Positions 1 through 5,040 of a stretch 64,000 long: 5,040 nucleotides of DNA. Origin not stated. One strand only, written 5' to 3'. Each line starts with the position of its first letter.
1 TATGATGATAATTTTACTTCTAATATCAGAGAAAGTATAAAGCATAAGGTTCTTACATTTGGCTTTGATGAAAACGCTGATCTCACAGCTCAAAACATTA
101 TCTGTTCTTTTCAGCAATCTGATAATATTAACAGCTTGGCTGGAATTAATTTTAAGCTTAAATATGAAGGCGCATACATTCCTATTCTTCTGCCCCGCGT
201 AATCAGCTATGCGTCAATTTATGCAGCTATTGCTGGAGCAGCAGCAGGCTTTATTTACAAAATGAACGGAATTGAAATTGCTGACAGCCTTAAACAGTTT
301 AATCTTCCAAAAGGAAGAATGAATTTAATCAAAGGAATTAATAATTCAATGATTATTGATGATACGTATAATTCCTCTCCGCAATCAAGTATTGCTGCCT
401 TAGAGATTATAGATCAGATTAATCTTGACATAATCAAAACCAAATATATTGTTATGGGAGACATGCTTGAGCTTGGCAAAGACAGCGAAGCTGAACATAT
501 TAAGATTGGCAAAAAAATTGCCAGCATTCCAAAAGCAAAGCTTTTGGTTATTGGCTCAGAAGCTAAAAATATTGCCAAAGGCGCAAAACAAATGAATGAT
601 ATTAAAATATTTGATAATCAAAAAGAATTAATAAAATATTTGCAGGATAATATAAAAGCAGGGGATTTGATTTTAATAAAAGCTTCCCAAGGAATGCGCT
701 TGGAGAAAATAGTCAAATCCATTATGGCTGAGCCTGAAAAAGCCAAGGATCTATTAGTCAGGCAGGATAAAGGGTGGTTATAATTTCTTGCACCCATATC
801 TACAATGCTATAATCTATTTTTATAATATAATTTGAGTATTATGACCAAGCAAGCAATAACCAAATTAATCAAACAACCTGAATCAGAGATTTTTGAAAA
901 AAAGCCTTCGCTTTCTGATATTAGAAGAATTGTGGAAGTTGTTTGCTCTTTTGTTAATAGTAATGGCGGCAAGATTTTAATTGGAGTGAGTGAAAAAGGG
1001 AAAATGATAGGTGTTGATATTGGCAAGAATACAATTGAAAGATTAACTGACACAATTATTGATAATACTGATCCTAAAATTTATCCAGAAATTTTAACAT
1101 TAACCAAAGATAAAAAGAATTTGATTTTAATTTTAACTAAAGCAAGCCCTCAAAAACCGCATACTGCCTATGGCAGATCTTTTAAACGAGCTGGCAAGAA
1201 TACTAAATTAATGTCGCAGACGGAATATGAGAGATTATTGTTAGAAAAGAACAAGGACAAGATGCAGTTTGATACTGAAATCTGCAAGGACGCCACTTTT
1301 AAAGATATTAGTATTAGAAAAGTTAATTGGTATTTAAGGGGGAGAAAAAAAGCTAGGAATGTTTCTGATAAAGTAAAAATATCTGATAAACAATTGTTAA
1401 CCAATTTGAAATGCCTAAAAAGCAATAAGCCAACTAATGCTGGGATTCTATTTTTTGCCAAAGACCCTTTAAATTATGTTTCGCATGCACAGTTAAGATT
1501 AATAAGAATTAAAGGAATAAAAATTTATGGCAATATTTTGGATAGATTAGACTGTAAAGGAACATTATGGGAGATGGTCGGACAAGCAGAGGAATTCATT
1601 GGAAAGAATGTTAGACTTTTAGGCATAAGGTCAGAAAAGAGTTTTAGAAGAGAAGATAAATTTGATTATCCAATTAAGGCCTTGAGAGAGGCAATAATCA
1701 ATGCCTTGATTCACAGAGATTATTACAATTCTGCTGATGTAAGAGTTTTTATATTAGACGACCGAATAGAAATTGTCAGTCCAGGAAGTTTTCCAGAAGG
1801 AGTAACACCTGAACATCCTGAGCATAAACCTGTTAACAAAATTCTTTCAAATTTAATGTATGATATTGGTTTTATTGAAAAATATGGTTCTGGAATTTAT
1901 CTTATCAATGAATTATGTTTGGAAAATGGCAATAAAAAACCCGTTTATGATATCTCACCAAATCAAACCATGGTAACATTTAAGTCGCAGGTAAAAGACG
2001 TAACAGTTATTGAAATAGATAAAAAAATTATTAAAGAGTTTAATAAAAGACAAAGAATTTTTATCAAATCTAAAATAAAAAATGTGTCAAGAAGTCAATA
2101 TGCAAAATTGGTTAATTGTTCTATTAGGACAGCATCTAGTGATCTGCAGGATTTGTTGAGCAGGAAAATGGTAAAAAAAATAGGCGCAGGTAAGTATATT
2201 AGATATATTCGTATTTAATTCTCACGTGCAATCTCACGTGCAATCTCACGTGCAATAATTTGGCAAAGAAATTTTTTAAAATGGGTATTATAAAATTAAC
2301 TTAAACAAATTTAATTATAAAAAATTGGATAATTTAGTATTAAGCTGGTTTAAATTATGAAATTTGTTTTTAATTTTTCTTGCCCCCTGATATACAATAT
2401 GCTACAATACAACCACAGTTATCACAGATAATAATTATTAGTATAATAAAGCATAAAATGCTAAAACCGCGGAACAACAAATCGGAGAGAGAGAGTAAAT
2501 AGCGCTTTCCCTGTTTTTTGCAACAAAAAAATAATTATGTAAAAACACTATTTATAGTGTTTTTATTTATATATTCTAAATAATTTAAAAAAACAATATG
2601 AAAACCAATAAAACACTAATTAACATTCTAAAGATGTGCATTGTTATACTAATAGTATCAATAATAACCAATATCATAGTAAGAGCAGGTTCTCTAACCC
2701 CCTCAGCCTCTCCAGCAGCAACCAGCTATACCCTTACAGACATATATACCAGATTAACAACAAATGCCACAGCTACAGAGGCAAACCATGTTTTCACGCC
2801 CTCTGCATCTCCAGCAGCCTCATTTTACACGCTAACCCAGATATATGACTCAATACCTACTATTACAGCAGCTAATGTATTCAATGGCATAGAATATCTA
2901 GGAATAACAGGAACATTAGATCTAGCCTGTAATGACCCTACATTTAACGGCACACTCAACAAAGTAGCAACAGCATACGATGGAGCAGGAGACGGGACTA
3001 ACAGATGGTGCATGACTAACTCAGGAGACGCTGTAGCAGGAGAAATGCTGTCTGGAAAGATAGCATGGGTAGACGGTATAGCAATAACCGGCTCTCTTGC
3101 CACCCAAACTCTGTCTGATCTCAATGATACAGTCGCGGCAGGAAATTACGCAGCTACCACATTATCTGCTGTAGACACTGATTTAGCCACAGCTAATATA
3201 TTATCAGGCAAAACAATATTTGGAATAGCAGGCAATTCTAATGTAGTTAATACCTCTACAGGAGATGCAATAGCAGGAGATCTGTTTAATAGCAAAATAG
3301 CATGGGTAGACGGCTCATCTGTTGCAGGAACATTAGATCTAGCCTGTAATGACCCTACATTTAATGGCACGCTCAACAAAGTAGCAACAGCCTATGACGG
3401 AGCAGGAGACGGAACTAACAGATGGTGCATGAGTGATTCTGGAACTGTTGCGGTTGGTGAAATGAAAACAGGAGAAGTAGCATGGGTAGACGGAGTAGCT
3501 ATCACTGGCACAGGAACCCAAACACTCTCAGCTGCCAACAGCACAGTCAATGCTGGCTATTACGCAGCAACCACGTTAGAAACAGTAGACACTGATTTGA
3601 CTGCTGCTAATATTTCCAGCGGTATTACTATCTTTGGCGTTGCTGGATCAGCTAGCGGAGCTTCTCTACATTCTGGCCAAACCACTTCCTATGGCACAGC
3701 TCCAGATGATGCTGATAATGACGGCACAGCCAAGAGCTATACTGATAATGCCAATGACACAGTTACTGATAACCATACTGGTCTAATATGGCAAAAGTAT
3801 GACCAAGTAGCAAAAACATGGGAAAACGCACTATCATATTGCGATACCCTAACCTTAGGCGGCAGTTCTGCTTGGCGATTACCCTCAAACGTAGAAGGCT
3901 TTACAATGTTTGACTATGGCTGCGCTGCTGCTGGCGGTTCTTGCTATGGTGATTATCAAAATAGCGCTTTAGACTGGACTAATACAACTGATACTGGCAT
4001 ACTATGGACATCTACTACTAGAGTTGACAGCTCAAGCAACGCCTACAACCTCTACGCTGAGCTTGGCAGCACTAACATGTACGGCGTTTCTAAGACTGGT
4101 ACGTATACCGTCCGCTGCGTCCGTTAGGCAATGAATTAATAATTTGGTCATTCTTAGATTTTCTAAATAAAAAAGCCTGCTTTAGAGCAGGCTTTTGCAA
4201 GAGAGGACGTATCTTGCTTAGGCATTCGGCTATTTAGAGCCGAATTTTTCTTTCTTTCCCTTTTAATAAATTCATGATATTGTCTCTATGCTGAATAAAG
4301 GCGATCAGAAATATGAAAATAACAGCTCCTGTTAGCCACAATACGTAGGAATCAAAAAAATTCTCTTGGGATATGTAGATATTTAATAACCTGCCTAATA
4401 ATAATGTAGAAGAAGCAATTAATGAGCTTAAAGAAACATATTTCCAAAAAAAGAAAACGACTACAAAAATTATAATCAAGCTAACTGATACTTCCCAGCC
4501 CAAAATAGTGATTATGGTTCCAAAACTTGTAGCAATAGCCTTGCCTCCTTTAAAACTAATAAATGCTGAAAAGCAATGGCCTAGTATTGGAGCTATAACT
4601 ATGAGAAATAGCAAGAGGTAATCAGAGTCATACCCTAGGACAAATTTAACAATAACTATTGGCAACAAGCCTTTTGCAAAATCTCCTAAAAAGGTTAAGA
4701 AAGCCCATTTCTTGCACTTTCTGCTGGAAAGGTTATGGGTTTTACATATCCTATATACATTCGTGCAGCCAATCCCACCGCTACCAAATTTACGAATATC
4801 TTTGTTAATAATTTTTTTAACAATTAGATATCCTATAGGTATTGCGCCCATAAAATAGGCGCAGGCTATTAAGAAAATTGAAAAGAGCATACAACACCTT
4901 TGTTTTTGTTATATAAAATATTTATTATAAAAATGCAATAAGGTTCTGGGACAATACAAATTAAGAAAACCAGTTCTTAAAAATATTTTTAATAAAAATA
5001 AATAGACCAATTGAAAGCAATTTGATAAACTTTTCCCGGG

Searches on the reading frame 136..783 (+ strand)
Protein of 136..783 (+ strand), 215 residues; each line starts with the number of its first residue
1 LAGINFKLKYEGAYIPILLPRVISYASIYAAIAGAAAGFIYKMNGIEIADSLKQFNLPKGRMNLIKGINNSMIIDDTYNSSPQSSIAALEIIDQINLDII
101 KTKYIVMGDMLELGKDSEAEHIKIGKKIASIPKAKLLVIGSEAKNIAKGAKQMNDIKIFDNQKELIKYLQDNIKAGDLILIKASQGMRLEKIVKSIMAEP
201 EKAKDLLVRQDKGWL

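Call 33: search_protein_families(library=pfam, max_evalue=0.0001, proteins=[window:136-783:+])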
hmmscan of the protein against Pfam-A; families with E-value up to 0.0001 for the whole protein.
window:136-783:+ (215 aa): 1 family
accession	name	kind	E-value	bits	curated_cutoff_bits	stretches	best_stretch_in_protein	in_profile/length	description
PF02875.26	Mur_ligase_C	-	1.4e-17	65.1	28.4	1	60-184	1-126/127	Mur ligase, glutamate ligase domain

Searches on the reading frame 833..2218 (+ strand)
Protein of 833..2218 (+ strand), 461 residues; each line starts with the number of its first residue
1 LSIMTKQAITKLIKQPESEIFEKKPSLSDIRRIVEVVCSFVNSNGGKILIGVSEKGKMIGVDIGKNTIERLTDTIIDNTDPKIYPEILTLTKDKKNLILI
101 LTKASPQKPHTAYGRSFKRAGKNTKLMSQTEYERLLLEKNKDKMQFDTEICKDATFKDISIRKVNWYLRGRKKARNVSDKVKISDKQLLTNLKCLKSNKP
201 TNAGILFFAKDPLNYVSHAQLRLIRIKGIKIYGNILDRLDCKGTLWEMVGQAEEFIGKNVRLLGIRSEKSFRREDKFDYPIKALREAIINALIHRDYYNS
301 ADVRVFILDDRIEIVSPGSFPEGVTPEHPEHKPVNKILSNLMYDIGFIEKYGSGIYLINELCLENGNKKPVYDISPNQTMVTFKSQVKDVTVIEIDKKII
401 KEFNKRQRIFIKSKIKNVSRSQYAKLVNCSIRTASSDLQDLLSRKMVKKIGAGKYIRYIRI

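Call 33: search_protein_families(library=pfam, max_evalue=0.0001, proteins=[window:833-2218:+])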
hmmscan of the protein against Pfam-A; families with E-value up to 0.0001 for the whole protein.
window:833-2218:+ (461 aa): 2 families
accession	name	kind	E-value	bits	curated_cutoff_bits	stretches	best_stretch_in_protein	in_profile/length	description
PF04326.19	SLFN_AlbA_2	-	8.1e-20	72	25.3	1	17-127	1-117/118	Schlafen, AlbA_2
PF13749.12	HATPase_c_4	-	6e-18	65.1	26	1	301-383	2-89/89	Putative ATP-dependent DNA helicase recG C-terminal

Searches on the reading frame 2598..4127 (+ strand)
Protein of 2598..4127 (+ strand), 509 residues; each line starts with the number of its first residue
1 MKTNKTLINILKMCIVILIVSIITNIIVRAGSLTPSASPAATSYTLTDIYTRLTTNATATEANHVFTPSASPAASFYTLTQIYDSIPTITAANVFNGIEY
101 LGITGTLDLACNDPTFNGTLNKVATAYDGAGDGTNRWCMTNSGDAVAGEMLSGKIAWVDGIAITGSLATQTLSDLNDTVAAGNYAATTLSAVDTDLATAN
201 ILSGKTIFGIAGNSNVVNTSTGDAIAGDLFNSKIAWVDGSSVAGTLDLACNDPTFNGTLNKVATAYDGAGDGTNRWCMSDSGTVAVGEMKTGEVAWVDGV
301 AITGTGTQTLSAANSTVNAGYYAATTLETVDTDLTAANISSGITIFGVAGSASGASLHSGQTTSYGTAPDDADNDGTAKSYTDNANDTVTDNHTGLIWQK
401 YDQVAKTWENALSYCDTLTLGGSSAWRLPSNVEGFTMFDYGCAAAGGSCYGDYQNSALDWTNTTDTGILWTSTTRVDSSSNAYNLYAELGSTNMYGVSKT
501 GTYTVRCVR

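Call 33: search_protein_families(library=pfam, max_evalue=0.0001, proteins=[window:2598-4127:+])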
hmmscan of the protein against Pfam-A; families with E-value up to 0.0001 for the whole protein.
window:2598-4127:+ (509 aa): 1 family
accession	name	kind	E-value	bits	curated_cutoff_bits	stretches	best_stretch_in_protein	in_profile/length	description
PF07603.17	Lcl_C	-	5.5e-19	69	34.9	1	388-509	2-117/117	Lcl C-terminal domain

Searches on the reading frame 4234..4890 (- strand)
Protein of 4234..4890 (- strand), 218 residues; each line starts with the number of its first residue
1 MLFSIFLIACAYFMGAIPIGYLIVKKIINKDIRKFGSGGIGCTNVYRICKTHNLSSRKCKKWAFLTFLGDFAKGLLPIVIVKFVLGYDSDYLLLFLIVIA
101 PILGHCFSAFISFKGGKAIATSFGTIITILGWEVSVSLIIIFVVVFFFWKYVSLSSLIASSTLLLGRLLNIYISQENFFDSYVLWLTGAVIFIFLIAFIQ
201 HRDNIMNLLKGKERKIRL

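Call 27: search_protein_families(library=pfam, max_evalue=0.001, proteins=[window:4234-4890:-])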
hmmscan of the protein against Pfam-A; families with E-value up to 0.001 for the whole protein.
window:4234-4890:- (218 aa): 1 family
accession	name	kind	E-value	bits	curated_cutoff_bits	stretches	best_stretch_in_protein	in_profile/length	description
PF02660.20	G3P_acyltransf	-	7.5e-41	140.4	24.1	1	11-208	2-164/164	Glycerol-3-phosphate acyltransferase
